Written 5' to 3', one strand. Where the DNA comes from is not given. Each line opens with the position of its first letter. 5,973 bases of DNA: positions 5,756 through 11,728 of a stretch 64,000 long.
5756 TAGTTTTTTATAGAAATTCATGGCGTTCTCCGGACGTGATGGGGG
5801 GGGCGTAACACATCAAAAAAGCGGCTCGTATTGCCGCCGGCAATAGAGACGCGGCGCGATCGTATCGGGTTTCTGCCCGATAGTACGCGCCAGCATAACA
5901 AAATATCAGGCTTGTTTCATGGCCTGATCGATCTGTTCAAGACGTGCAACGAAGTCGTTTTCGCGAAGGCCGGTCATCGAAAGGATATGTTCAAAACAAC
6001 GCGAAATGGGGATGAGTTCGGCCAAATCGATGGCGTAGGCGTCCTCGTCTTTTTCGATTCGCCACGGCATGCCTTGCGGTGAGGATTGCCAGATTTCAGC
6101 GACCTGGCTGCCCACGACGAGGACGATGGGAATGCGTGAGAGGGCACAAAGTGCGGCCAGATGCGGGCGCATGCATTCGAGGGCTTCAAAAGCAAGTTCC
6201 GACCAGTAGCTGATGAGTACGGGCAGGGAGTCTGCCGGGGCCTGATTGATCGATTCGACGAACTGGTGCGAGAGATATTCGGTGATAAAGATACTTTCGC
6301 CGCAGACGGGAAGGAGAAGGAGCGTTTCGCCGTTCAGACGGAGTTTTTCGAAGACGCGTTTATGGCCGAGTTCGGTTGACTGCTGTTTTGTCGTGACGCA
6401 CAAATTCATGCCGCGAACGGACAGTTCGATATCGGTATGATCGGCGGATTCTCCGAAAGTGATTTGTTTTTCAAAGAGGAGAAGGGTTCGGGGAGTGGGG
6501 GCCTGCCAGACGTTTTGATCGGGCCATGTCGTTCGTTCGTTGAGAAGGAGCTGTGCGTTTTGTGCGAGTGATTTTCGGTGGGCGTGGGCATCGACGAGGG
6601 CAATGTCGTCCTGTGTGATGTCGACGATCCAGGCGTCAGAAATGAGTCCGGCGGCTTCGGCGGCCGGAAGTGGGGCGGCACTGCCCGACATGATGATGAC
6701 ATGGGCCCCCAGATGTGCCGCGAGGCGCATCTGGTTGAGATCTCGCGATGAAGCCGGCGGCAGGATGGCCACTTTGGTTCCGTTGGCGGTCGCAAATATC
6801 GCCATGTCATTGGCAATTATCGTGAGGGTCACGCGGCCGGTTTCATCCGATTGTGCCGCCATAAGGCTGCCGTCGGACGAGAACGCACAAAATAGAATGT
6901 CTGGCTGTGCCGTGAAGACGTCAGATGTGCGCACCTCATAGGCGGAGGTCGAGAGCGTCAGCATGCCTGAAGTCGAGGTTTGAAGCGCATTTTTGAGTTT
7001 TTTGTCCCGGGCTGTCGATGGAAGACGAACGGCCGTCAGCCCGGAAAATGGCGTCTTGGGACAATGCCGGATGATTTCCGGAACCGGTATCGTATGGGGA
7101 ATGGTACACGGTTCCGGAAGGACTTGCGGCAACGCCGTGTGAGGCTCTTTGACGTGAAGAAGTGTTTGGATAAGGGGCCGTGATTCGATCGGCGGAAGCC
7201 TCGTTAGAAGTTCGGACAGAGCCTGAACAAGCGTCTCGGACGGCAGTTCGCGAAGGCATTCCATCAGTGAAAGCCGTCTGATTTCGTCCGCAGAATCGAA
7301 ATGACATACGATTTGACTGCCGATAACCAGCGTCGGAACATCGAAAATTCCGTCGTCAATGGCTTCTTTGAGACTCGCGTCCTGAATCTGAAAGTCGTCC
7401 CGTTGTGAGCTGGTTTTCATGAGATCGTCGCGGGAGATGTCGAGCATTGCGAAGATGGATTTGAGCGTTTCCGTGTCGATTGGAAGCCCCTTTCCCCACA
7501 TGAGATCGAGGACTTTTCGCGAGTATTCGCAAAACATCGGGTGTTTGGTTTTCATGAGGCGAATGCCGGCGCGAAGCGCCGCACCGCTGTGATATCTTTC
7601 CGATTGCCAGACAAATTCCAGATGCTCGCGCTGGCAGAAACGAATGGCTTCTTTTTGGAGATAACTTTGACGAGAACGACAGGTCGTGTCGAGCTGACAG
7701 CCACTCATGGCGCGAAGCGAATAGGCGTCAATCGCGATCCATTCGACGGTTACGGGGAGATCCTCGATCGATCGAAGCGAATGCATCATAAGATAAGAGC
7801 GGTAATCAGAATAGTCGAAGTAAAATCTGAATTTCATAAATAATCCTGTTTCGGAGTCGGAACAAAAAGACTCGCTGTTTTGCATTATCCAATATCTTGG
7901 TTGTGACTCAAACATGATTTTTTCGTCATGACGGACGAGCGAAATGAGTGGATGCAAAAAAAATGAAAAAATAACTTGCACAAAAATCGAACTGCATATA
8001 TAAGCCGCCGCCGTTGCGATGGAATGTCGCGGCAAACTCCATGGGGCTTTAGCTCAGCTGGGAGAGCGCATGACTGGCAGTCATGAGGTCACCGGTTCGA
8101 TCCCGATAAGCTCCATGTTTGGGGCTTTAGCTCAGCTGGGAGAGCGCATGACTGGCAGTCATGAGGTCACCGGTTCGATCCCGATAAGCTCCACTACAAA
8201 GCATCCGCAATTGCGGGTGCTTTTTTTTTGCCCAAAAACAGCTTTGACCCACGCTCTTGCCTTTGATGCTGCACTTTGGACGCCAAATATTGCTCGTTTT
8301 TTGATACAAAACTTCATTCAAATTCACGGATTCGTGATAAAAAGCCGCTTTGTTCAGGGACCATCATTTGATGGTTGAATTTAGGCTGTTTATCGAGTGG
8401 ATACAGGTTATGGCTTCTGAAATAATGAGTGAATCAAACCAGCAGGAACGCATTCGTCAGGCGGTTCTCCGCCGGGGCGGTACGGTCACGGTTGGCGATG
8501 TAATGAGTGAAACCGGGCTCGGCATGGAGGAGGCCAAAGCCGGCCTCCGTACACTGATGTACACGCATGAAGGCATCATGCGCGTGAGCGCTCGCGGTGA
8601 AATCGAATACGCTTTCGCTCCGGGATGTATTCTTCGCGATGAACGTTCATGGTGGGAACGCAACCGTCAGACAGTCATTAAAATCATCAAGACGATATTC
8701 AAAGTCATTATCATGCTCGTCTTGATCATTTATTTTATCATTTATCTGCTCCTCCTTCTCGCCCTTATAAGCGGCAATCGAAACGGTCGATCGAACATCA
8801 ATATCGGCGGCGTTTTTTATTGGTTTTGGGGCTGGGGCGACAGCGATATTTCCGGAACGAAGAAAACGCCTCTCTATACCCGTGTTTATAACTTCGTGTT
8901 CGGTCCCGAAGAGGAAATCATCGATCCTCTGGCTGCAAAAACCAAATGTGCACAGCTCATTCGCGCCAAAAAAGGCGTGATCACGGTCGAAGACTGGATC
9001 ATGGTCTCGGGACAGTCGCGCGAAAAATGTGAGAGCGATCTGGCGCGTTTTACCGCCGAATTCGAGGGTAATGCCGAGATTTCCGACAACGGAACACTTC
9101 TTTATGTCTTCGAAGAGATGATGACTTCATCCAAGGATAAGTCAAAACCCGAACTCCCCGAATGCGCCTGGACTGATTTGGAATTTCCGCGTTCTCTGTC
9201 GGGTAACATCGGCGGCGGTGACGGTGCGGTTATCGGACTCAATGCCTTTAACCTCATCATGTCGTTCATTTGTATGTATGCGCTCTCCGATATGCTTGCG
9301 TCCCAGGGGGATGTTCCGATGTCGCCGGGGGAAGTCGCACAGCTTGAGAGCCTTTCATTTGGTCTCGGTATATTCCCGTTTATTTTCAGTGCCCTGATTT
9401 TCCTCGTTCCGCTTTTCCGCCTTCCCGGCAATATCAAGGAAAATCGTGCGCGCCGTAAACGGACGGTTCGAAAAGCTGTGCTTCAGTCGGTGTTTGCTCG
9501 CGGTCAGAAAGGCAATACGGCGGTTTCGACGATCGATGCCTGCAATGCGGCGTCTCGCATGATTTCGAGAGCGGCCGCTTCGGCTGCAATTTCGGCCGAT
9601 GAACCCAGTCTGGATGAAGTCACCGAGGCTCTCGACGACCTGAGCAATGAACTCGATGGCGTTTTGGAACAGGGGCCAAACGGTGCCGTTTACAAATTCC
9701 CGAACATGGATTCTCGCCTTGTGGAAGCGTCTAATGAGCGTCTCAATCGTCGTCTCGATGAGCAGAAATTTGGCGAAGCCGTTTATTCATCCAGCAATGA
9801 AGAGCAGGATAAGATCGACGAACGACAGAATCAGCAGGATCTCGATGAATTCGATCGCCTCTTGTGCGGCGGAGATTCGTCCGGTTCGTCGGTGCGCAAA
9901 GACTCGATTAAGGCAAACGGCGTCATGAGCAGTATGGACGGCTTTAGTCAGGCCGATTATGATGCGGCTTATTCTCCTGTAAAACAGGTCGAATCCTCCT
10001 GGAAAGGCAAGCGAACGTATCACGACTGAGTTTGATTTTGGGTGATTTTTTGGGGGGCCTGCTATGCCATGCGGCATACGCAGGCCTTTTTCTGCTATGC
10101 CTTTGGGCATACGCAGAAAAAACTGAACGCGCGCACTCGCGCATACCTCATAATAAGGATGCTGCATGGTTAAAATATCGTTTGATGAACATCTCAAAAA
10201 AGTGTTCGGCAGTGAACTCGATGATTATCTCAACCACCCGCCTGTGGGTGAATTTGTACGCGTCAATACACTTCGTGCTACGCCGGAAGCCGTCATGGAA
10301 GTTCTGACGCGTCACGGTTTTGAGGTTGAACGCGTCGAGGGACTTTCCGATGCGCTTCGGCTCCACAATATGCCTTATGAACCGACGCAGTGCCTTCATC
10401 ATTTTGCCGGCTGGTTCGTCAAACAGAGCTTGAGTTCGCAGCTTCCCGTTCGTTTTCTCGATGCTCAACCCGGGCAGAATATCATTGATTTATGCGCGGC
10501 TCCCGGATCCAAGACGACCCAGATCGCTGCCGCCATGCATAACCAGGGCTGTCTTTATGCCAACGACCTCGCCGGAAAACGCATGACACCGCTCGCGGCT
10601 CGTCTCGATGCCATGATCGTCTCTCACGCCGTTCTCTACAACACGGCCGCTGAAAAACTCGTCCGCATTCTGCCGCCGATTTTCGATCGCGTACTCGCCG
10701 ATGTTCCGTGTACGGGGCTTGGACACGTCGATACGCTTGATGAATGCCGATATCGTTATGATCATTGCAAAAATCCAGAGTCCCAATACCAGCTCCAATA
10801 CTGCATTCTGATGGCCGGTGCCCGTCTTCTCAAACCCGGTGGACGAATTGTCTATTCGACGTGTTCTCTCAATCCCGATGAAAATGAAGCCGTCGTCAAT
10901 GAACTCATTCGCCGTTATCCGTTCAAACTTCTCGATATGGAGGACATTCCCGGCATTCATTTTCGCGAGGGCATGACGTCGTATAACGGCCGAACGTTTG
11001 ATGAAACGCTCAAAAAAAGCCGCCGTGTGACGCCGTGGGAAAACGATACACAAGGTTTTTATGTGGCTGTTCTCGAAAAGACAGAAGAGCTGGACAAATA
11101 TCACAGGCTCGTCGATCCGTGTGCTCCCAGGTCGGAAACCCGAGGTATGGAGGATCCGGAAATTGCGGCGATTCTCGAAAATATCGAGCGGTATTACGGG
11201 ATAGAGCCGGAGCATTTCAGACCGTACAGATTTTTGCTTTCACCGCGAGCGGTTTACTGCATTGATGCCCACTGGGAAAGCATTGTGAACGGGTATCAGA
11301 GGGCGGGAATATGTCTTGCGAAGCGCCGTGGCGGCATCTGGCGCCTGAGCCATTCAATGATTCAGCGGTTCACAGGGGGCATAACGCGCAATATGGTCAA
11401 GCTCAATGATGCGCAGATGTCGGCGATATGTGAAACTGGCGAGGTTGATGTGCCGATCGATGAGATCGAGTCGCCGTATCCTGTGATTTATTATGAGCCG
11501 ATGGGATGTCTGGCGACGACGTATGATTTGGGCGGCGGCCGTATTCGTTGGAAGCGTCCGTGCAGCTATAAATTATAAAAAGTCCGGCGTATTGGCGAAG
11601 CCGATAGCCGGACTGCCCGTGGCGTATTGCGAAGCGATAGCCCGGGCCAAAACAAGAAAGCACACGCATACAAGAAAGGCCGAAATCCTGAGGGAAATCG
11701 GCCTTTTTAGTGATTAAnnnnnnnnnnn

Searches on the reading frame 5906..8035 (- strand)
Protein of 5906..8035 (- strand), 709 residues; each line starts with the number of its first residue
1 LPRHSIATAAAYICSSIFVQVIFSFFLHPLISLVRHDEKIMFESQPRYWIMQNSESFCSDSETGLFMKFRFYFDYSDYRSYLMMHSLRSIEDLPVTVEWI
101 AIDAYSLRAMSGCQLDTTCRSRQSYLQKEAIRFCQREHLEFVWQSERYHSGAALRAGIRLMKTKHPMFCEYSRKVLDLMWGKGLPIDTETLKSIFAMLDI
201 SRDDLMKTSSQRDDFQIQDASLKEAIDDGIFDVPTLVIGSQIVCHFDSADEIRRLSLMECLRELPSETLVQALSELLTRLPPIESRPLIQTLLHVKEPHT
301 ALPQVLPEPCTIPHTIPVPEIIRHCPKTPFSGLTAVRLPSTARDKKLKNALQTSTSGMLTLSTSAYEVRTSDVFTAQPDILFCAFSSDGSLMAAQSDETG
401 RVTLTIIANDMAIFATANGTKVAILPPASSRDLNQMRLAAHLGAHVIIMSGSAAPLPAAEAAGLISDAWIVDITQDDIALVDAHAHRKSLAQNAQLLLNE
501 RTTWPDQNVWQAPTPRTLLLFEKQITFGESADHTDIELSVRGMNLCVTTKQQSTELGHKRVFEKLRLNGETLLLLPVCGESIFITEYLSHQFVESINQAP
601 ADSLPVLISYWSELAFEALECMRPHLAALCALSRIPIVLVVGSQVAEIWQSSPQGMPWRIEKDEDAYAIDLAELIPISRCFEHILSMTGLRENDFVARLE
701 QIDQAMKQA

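Call 13: search_protein_families(library=ncbifam, proteins=[window:5906-8035:-], max_evalue=0.001)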
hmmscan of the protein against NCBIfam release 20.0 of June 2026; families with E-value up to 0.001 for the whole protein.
window:5906-8035:- (709 aa): 0 families

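Call 14: search_protein_families(library=pfam, proteins=[window:5906-8035:-], max_evalue=0.001)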
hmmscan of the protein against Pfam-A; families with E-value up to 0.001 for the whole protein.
window:5906-8035:- (709 aa): 1 family
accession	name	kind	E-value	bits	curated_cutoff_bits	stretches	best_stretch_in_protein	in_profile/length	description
PF01323.26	DSBA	-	6.9e-08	32.9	25.6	1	71-249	4-183/191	DSBA-like thioredoxin domain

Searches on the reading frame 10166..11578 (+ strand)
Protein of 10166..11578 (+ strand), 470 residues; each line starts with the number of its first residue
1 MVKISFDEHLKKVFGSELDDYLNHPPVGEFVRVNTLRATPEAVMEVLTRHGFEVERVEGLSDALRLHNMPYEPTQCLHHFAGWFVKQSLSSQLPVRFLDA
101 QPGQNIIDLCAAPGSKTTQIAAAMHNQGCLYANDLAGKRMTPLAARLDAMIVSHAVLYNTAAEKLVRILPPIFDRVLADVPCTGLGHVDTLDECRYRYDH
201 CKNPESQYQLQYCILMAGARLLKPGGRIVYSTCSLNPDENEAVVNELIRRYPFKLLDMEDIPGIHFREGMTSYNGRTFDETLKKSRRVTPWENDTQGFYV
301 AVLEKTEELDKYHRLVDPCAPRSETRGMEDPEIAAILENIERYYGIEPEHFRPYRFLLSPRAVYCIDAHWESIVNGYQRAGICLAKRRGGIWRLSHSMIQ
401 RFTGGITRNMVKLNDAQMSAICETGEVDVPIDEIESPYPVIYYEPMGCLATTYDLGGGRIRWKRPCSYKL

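Call 13: search_protein_families(library=ncbifam, proteins=[window:10166-11578:+], max_evalue=0.001)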
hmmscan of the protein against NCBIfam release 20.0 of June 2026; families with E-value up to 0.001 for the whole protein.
window:10166-11578:+ (470 aa): 9 families
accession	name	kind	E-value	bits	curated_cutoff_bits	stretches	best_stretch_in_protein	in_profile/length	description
TIGR00446.1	nop2p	subfamily_domain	2.6e-54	184.2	210.45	1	31-305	1-264/264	NOL1/NOP2/sun family putative RNA methylase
NF011493.0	PRK14901.1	equivalog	1.1e-50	172.8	540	1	17-306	170-446/447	16S rRNA (cytosine(967)-C(5))-methyltransferase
NF011494.0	PRK14902.1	equivalog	6.1e-50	170.3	319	1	28-306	178-443/444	16S rRNA (cytosine(967)-C(5))-methyltransferase RsmB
NF040814.1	tRNA_cyt_mtase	equivalog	8.5e-48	162.9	550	1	17-305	24-304/305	tRNA (cytosine(49)-C(5))-methyltransferase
NF008898.0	PRK11933.1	equivalog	1.1e-45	156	588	1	18-420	26-424/480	16S rRNA (cytosine(1407)-C(5))-methyltransferase RsmF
TIGR00563.1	rsmB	equivalog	1e-43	150.1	269.05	1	21-305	167-435/437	16S rRNA (cytosine(967)-C(5))-methyltransferase RsmB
NF041567.1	mtaseRsmF_Thermus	equivalog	4.3e-40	137.6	690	1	31-318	25-303/443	16S rRNA (cytosine(1407)-C(5))-methyltransferase RsmF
NF008149.0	PRK10901.1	equivalog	5.6e-35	121.1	375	1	25-306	177-433/434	16S rRNA (cytosine(967)-C(5))-methyltransferase RsmB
NF011495.0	PRK14903.1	equivalog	6e-30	104.4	503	1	23-253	158-387/431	16S rRNA (cytosine(967)-C(5))-methyltransferase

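Call 14: search_protein_families(library=pfam, proteins=[window:10166-11578:+], max_evalue=0.001)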
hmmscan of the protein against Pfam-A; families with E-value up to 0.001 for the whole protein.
window:10166-11578:+ (470 aa): 4 families
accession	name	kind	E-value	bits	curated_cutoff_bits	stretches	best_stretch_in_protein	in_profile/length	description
PF01189.24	Methyltr_RsmB-F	-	1.1e-38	133.4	27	1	97-303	3-198/199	16S rRNA methyltransferase RsmB/F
PF01728.25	FtsJ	-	5.2e-07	30.2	24.1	1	99-246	20-151/181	FtsJ-like methyltransferase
PF22458.1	RsmF-B_ferredox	-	3.7e-06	27.4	27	1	30-68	31-69/74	Methyltr_RsmF/B-like, ferredoxin-like domain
PF17125.10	Methyltr_RsmF_N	-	0.00067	20.5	34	0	6-85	5-82/86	N-terminal domain of 16S rRNA methyltransferase RsmF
